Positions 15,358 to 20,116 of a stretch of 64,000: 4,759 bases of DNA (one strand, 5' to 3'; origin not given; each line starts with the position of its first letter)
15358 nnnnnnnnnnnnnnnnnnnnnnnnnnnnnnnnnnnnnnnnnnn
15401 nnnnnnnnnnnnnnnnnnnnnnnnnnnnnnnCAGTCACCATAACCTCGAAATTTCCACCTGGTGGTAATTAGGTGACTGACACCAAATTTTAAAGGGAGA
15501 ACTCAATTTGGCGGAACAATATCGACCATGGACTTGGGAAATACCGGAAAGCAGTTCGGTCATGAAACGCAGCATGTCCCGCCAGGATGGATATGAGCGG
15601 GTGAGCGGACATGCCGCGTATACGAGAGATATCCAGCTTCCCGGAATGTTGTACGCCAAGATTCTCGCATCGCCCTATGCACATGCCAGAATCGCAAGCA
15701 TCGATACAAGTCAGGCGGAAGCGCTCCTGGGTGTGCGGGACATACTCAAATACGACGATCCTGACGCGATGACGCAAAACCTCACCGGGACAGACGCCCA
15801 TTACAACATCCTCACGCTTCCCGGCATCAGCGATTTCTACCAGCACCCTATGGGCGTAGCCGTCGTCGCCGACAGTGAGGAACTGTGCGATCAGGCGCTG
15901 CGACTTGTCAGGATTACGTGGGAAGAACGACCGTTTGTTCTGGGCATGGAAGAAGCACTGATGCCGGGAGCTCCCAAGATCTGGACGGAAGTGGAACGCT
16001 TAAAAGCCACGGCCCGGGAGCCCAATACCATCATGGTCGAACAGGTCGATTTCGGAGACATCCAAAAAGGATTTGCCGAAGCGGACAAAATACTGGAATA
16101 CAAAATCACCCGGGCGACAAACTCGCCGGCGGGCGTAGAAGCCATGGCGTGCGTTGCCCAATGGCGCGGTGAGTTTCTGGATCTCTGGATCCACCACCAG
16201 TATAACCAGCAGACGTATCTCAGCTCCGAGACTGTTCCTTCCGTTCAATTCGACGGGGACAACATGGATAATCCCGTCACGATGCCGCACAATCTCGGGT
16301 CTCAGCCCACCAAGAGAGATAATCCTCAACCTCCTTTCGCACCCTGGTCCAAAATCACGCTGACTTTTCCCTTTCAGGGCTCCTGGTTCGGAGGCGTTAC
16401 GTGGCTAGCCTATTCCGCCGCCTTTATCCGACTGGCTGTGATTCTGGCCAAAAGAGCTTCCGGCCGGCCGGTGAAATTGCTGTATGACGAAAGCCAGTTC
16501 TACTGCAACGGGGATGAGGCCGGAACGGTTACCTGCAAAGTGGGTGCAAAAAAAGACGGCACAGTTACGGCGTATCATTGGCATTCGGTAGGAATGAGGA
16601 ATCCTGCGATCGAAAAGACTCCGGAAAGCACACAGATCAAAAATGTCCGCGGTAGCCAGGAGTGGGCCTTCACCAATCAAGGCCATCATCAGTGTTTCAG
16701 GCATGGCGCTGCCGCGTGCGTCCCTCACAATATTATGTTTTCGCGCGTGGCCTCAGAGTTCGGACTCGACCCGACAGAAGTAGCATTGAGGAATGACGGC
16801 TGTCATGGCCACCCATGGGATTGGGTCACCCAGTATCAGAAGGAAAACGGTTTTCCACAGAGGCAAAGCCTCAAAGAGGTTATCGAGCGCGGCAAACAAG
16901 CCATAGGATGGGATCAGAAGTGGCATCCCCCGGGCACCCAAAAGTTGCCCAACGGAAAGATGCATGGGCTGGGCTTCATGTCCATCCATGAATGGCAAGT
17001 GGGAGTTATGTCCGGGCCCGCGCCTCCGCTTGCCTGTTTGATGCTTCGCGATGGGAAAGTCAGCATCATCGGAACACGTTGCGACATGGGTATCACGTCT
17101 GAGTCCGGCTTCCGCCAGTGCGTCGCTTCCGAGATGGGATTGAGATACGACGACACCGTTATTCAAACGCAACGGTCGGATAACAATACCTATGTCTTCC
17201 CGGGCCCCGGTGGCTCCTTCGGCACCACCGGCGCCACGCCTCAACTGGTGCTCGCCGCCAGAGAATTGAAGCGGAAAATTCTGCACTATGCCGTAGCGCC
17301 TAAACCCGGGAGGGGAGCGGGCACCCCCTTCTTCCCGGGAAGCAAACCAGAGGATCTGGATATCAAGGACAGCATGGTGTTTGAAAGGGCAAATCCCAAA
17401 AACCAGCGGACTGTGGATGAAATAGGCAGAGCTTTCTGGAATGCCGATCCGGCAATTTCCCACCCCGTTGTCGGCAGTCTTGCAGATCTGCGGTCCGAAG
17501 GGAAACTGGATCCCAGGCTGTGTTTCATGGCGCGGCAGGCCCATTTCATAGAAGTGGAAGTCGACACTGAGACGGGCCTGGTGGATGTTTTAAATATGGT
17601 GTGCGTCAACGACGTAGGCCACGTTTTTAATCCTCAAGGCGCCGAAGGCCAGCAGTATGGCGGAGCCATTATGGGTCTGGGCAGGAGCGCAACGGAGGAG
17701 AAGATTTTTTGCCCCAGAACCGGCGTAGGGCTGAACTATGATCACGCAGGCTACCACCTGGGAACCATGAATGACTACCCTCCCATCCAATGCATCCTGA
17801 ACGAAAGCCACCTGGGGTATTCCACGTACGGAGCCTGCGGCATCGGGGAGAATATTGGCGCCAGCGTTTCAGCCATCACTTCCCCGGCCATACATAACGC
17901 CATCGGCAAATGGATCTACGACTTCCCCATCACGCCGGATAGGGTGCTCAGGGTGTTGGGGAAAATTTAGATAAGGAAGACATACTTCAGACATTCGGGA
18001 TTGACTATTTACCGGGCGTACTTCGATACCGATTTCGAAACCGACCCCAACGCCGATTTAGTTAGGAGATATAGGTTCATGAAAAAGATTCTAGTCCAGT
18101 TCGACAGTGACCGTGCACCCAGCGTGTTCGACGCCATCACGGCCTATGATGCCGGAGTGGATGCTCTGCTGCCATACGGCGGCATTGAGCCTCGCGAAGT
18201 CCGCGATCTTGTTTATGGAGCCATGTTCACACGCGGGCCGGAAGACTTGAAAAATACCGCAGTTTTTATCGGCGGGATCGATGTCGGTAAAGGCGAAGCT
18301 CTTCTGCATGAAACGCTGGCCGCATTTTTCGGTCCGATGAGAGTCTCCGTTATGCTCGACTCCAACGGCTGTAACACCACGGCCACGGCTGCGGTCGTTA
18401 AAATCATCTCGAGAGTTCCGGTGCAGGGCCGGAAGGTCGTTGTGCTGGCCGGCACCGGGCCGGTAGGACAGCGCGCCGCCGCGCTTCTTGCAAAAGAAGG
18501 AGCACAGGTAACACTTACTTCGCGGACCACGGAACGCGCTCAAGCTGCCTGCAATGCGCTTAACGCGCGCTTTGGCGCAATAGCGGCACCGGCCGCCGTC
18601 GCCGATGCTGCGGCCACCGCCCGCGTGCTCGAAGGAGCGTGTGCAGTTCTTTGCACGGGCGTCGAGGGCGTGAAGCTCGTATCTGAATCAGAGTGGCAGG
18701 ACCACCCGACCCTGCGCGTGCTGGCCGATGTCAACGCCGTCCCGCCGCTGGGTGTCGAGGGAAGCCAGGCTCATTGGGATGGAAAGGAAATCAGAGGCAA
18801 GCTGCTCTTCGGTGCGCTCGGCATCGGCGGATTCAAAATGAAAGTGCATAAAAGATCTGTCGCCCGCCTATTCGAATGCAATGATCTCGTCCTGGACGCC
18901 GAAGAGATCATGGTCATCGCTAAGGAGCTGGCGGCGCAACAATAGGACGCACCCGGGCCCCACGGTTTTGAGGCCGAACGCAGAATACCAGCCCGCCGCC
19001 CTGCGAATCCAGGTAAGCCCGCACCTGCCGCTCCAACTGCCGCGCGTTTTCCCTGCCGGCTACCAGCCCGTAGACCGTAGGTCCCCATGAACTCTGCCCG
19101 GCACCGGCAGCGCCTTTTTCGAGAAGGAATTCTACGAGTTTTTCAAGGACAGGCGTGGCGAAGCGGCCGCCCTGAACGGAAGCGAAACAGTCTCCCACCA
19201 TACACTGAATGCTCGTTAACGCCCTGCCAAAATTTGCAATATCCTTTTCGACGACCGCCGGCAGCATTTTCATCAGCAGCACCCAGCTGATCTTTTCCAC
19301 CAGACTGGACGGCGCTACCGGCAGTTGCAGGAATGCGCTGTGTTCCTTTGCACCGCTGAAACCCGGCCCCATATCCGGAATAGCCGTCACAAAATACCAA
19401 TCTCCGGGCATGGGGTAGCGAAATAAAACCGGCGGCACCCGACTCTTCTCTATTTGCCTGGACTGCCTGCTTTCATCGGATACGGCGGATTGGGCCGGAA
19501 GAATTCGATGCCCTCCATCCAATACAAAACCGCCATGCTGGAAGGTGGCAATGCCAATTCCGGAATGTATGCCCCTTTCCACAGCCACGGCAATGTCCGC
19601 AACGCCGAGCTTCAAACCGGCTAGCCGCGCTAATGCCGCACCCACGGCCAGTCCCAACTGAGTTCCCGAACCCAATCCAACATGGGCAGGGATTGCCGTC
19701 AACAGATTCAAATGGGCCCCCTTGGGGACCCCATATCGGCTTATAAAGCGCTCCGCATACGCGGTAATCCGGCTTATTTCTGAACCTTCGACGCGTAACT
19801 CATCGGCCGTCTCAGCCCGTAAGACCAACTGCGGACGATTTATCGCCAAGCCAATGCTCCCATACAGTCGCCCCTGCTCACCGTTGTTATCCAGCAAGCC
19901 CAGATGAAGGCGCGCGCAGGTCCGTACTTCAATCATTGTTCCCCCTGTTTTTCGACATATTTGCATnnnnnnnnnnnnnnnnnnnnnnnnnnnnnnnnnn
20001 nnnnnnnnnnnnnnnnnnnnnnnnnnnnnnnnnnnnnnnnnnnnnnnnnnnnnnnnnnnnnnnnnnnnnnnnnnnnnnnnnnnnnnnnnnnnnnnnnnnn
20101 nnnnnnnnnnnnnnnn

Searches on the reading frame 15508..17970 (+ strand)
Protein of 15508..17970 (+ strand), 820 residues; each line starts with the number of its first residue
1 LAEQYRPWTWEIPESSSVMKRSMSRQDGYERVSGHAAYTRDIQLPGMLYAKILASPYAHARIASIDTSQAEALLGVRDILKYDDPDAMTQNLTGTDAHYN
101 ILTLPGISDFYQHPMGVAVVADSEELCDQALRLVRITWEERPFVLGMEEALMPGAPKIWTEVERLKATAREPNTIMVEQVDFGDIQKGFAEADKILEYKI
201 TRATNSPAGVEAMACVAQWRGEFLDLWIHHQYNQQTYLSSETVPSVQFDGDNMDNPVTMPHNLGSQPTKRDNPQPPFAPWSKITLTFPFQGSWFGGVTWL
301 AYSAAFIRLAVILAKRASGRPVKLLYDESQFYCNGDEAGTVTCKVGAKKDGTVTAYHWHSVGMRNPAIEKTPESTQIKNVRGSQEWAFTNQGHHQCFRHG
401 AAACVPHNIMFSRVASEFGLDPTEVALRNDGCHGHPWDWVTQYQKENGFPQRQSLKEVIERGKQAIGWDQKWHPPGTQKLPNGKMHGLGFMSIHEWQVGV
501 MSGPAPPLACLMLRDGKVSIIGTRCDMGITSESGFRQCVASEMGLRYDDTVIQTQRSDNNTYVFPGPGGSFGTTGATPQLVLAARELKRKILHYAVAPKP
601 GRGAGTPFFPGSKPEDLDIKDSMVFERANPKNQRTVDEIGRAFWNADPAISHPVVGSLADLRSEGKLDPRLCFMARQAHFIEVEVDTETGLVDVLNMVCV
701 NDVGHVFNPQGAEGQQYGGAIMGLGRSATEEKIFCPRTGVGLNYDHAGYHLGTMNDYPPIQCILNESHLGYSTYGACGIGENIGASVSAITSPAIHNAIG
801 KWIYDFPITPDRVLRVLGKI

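Call 31: search_protein_families(library=pfam, proteins=[window:15508-17970:+], max_evalue=0.001)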
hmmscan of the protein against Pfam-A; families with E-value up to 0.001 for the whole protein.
window:15508-17970:+ (820 aa): 3 families
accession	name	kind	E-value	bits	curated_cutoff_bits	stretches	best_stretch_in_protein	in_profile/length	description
PF20256.3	MoCoBD_2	-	1e-32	114.3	27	1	463-758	3-283/283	Molybdopterin cofactor-binding domain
PF01315.27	Ald_Xan_dh_C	-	3.7e-20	72.7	31.3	1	33-142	1-110/110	Aldehyde oxidase and xanthine dehydrogenase, a/b hammerhead domain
PF02738.23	MoCoBD_1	-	4e-16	59.3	27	2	279-429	82-243/244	Molybdopterin cofactor-binding domain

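Call 61: search_protein_families(library=ncbifam, proteins=[window:15508-17970:+], max_evalue=0.00001)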
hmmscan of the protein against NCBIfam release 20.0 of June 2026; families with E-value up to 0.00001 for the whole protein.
window:15508-17970:+ (820 aa): 13 families
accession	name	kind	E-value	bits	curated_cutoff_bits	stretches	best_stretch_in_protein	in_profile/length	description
NF007426.0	PRK09970.1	equivalog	9.2e-69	232.3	916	2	279-815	232-753/761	xanthine dehydrogenase molybdenum-binding subunit XdhA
NF043082.1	XdhA_XDHase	equivalog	6.3e-68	229.6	780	2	278-815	228-750/758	xanthine dehydrogenase subunit XdhA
TIGR03194.1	4hydrxCoA_A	equivalog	2.9e-65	221.1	994.55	2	25-239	3-206/746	4-hydroxybenzoyl-CoA reductase subunit alpha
NF041671.1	peri_hyde_PaoC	equivalog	6.2e-56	190.2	1180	3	669-818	582-732/735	aldehyde oxidoreductase molybdenum-binding subunit PaoC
TIGR03196.1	pucD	equivalog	6.3e-41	140.6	783.65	2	661-813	605-754/763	xanthine dehydrogenase subunit D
NF041018.1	glyceraldDH_alpha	equivalog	1.7e-39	135.8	790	2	309-813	255-740/741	glyceraldehyde dehydrogenase subunit alpha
TIGR03313.1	Se_sel_red_Mo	hypoth_equivalog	2.7e-33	114.7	1101.9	2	677-819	809-951/951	molybdopterin-dependent oxidoreductase Mo/Fe-S-binding subunit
NF040766.1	CODH_aero_grp5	exception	4.3e-32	111.2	950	2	381-813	344-781/785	aerobic carbon-monoxide dehydrogenase large subunit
NF045668.1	pterin_aldehy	equivalog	3.1e-31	108.3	1100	2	664-817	756-904/905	molybdopterin-dependent aldehyde oxidoreductase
TIGR02416.1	CO_dehy_Mo_lg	equivalog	1e-29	103.3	991.15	2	32-219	6-198/770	aerobic carbon-monoxide dehydrogenase large subunit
TIGR03311.1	Se_dep_XDH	equivalog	2.6e-27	95.3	830.45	2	18-224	161-356/848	selenium-dependent xanthine dehydrogenase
TIGR02965.1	xanthine_xdhB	equivalog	1.5e-18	66.4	849.5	1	22-163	4-143/758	xanthine dehydrogenase molybdopterin binding subunit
TIGR02969.1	mam_aldehyde_ox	subfamily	1.8e-12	45.6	1912.3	1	25-188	582-738/1330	aldehyde oxidase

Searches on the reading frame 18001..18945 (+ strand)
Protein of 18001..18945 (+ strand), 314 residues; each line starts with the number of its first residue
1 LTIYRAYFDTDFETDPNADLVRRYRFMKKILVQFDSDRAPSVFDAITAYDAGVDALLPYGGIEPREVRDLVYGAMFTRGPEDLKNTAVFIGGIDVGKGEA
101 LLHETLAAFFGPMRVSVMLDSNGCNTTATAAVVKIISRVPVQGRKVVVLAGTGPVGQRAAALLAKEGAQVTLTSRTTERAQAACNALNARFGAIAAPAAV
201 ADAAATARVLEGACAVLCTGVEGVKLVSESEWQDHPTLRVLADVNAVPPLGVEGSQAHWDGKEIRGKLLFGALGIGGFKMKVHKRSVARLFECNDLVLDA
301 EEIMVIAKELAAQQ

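Call 31: search_protein_families(library=pfam, proteins=[window:18001-18945:+], max_evalue=0.001)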
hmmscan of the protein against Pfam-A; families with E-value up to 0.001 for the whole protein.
window:18001-18945:+ (314 aa): 7 families
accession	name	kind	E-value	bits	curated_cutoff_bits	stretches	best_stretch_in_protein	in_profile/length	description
PF09176.16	Mpt_N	-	4.7e-32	110.4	27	1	42-122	1-81/81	Methylene-tetrahydromethanopterin dehydrogenase, N-terminal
PF02882.25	THF_DHG_CYH_C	-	2.5e-05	24.1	27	1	125-200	16-93/160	Tetrahydrofolate dehydrogenase/cyclohydrolase, NAD(P)-binding domain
PF00106.31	adh_short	-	9.3e-05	22.4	26.6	1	146-213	3-71/195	short chain dehydrogenase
PF03435.24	Sacchrp_dh_NADP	-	0.00013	22.7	25.1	1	147-212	1-68/129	Saccharopine dehydrogenase NADP binding domain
PF03807.23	F420_oxidored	-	0.00062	20.7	21.6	0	145-203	1-60/94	NADP oxidoreductase coenzyme F420-dependent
PF13241.12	NAD_binding_7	-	0.0007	20.6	22.1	0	142-196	6-60/104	Putative NAD(P)-binding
PF13460.12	NAD_binding_10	-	0.0007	20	27.2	0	151-223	2-71/184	NAD(P)H-binding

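Call 61: search_protein_families(library=ncbifam, proteins=[window:18001-18945:+], max_evalue=0.00001)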
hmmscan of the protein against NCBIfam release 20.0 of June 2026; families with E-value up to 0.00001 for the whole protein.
window:18001-18945:+ (314 aa): 2 families
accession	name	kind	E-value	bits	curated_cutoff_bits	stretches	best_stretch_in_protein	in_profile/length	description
NF005449.0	PRK07041.1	equivalog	1.5e-06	28.2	257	1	141-211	5-75/240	SDR family oxidoreductase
NF005752.0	PRK07576.1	subfamily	3.1e-06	26.7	321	1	141-213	7-80/271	SDR family oxidoreductase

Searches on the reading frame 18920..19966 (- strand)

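Call 31: search_protein_families(library=pfam, proteins=[window:18920-19966:-], max_evalue=0.001)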
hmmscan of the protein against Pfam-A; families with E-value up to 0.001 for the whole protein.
window:18920-19966:- (348 aa): 2 families
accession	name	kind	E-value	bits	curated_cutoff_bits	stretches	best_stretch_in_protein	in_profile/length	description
PF08544.19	GHMP_kinases_C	-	1.9e-12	47.9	21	1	234-319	1-83/85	GHMP kinases C terminal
PF00288.32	GHMP_kinases_N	-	5.2e-09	36.6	22.3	1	68-146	4-87/87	GHMP kinases N terminal domain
